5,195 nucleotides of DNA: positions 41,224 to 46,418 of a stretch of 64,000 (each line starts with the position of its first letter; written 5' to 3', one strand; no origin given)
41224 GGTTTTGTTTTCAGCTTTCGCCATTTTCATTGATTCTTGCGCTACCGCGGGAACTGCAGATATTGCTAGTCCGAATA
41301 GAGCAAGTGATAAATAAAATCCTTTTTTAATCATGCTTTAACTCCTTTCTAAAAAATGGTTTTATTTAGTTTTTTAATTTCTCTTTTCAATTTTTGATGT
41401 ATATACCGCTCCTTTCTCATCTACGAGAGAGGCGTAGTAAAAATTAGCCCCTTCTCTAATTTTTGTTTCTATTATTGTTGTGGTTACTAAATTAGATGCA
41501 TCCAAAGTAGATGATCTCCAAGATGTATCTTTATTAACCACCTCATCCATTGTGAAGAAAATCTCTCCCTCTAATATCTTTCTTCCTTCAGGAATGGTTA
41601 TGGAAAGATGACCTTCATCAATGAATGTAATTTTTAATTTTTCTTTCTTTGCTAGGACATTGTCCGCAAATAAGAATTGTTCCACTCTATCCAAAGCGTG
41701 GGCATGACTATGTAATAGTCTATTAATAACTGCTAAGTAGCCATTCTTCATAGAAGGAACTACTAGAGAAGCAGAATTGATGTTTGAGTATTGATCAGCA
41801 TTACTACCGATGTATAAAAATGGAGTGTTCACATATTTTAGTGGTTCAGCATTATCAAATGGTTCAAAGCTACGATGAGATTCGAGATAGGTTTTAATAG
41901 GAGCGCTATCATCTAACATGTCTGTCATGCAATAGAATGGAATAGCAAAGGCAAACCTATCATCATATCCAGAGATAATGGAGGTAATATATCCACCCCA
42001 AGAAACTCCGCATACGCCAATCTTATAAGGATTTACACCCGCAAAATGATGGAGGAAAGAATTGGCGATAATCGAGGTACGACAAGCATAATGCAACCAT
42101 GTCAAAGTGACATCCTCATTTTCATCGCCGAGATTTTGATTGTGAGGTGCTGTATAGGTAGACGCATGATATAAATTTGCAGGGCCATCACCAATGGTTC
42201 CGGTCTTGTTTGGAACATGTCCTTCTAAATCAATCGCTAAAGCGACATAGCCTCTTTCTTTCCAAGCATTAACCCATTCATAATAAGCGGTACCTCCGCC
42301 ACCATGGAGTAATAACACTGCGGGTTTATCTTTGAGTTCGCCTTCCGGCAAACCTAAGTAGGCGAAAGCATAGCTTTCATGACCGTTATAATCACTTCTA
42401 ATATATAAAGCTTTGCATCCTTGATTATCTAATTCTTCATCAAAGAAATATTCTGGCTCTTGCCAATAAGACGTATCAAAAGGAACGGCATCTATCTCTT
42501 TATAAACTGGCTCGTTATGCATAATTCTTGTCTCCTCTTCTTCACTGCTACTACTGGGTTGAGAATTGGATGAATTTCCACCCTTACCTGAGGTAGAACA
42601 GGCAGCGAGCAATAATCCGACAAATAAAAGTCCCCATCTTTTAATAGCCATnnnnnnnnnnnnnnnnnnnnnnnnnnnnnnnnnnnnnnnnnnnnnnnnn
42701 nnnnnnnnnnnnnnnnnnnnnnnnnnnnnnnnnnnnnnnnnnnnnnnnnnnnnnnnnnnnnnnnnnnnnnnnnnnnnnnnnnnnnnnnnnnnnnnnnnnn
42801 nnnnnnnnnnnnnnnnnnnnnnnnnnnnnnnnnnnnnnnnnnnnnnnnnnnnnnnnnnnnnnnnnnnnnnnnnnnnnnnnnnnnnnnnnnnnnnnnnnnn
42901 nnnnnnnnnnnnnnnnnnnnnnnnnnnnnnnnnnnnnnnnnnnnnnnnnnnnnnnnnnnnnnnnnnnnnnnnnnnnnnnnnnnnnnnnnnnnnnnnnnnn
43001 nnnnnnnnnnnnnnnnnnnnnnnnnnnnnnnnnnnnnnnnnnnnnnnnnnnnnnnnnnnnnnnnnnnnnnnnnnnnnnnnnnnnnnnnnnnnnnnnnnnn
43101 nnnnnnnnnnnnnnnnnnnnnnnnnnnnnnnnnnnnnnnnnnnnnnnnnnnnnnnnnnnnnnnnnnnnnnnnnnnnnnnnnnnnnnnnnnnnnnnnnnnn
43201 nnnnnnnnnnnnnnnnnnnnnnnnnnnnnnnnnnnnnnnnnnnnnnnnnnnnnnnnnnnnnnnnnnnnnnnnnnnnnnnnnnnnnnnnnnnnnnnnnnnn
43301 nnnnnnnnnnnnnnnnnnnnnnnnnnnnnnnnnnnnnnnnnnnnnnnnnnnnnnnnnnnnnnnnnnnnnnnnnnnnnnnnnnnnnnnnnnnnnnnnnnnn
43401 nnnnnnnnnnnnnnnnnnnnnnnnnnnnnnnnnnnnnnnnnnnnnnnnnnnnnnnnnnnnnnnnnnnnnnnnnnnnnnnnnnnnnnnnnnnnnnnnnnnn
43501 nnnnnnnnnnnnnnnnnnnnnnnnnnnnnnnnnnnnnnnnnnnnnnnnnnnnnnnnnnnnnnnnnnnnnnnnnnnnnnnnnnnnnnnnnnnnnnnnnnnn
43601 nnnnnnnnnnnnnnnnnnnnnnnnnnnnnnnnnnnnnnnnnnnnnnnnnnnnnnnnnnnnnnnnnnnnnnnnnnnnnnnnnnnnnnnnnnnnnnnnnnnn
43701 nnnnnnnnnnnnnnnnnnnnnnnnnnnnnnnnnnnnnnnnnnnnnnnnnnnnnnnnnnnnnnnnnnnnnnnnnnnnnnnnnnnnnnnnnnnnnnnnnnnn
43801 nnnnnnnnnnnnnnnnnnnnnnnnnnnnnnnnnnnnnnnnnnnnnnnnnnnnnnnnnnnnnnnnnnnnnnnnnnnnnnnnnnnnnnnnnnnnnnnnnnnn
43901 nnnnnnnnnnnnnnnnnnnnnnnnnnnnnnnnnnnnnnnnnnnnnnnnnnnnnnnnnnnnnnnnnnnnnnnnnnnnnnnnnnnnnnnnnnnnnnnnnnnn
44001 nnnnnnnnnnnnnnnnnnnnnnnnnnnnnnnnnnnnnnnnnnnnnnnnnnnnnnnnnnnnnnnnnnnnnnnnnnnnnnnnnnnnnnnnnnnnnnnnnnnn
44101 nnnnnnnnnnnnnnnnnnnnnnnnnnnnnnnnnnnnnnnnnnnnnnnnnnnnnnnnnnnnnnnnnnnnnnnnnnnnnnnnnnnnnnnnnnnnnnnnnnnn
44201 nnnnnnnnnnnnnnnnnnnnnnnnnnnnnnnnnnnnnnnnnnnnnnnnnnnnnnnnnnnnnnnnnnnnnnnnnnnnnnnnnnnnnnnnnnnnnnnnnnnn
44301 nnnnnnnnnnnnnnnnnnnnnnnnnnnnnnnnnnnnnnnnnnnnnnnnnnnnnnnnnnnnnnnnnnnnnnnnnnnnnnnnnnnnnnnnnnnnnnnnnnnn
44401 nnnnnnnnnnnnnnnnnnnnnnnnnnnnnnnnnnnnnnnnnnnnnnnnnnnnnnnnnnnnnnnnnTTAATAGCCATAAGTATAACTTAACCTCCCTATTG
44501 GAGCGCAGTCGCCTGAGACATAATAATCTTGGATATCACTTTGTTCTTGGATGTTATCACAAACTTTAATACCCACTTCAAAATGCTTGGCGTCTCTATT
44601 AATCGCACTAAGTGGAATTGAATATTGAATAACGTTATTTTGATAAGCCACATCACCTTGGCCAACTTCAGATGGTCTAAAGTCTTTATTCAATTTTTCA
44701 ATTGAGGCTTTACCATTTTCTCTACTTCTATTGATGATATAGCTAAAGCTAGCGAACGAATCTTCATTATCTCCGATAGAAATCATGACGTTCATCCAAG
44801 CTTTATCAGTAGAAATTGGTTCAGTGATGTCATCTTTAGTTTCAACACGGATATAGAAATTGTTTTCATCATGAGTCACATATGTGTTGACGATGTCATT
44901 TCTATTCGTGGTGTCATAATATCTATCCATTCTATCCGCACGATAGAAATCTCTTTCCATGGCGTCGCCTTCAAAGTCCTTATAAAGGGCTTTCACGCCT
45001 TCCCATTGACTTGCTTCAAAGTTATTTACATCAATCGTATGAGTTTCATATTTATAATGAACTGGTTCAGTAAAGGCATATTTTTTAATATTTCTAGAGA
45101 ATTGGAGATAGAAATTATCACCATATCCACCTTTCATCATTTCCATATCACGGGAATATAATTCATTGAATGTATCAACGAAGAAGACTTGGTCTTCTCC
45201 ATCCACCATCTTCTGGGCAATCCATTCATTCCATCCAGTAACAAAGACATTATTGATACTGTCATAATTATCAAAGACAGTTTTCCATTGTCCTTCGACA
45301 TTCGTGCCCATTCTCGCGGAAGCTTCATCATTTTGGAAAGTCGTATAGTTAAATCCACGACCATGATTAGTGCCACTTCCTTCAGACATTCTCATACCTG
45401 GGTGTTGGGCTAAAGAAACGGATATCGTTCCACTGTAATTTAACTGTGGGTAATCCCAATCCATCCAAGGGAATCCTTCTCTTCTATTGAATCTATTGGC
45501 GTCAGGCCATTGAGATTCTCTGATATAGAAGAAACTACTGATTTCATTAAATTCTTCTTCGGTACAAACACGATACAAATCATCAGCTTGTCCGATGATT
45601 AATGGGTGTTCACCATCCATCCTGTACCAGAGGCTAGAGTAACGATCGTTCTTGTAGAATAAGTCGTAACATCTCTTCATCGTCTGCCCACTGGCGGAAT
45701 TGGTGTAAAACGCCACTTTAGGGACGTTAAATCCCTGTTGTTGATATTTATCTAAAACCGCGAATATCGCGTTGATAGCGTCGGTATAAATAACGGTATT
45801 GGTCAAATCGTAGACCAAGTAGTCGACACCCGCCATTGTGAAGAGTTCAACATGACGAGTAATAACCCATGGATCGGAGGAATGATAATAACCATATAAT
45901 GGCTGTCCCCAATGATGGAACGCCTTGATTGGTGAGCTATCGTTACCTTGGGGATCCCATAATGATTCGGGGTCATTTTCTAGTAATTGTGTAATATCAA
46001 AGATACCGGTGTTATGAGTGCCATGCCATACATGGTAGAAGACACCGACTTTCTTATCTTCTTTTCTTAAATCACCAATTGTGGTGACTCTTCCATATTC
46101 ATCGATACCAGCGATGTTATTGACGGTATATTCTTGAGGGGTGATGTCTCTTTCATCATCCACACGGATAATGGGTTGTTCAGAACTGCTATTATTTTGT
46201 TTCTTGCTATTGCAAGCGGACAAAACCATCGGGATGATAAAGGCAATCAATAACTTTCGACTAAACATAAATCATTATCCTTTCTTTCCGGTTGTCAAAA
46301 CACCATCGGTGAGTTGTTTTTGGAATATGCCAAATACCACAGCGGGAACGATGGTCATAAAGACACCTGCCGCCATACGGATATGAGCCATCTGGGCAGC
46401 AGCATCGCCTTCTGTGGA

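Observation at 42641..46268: Tandem paralogous lipoproteins look like an uncharacterised glycoside-hydrolase family (GH71/GH99/WbsX-like logic) with a conserved C-terminal beta-sandwich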

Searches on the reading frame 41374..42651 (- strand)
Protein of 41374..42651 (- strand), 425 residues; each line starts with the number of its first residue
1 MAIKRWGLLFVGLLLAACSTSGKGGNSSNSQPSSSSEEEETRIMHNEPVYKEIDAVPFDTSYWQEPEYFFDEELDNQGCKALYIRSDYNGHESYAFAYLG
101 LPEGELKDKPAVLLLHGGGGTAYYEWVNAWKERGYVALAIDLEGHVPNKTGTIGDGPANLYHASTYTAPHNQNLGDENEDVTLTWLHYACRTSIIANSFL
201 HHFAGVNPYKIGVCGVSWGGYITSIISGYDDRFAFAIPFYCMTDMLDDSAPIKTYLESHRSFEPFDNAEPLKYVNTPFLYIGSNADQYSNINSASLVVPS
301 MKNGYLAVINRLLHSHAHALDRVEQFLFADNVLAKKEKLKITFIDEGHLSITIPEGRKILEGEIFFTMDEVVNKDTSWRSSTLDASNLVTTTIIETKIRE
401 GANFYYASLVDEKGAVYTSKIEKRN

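Call 9: search_protein_families(library=pfam, proteins=[window:41374-42651:-], max_evalue=0.001)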
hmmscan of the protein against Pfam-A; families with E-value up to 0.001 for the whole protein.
window:41374-42651:- (425 aa): 2 families
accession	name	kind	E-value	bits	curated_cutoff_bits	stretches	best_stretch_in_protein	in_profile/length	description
PF00326.27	Peptidase_S9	-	3.1e-05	24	22.6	1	206-295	61-164/213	Prolyl oligopeptidase family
PF01738.24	DLH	-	7.7e-05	22.8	21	1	97-242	3-130/217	Dienelactone hydrolase family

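Call 36: search_solved_structures(query=window:41374-42651:-, max_evalue=0.01)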
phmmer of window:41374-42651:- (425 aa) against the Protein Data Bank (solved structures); distinct sequences matched with E-value up to 0.01: 1.
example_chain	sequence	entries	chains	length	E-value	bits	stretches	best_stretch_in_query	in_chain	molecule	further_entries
7ep9_G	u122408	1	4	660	0.00098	21.3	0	206-246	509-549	S9 family peptidase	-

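Call 47: search_protein_families(library=ncbifam, proteins=[window:41374-42651:-], max_evalue=0.01)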
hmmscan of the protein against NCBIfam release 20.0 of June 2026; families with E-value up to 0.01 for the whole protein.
window:41374-42651:- (425 aa): 2 families
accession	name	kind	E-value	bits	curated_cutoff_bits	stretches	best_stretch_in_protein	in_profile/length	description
NF042968.1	AcxylEst_AxeA1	equivalog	0.0017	16.8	700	1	204-246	115-160/459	acetylxylan esterase AxeA1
NF041440.1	hydrolase_YghX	exception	0.0092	15.1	460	0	209-258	176-225/292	YghX family hydrolase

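Call 68: search_solved_structures(query=A5, max_evalue=1)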
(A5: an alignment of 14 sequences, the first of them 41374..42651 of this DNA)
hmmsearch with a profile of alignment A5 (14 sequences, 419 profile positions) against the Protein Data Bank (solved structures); distinct sequences matched with E-value up to 1: 22.
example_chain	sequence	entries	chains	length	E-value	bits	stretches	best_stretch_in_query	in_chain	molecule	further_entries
9pjb_A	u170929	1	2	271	2.3e-07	33.2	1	189-231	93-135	MHETase MHT043-5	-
7ep9_G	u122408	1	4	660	0.00039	22.6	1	200-230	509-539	S9 family peptidase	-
8b4u_A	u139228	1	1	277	0.00058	22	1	192-231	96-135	Alpha/beta hydrolase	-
6agq_A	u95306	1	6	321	0.01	17.9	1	188-275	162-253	acetyl xylan esterase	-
4q1v_A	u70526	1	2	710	0.017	17.2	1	188-219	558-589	putative dipeptidyl aminopeptidase IV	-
8wt1_A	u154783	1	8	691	0.017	17.2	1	196-231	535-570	S9 family peptidase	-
3ksr_A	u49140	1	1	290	0.018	17.1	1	194-221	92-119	Putative serine hydrolase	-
9w30_A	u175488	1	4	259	0.042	15.9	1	193-222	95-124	Alpha/beta superfamily hydrolase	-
4hxe_B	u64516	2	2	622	0.047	15.7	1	191-218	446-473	Putative uncharacterized protein PH0594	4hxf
7b4q_A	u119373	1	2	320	0.051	15.6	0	199-242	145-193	Lipase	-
5yzm_A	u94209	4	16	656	0.057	15.5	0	195-287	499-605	Acyl-peptide hydrolase, putative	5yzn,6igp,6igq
5xb6_A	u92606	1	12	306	0.13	14.3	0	192-217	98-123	Uncharacterized protein YcjY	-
1ods_A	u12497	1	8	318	0.15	14.1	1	187-221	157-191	CEPHALOSPORIN C DEACETYLASE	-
6goc_A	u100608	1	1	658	0.18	13.9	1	194-237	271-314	DUF3826 domain-containing protein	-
4wjl_A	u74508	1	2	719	0.19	13.8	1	186-327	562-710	Inactive dipeptidyl peptidase 10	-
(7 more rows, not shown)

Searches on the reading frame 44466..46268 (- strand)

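Call 5: search_protein_families(library=pfam, proteins=[window:44466-46268:-], max_evalue=1)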
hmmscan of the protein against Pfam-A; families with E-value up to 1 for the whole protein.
window:44466-46268:- (600 aa): 1 family
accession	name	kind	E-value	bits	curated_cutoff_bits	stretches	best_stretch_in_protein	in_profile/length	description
PF01910.22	Thiamine_BP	-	0.21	12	24.9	0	320-338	38-56/92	Thiamine-binding protein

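Call 7: search_protein_families(library=ncbifam, proteins=[window:44466-46268:-], max_evalue=1)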
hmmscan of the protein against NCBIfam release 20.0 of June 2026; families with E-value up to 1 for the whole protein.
window:44466-46268:- (600 aa): 0 families
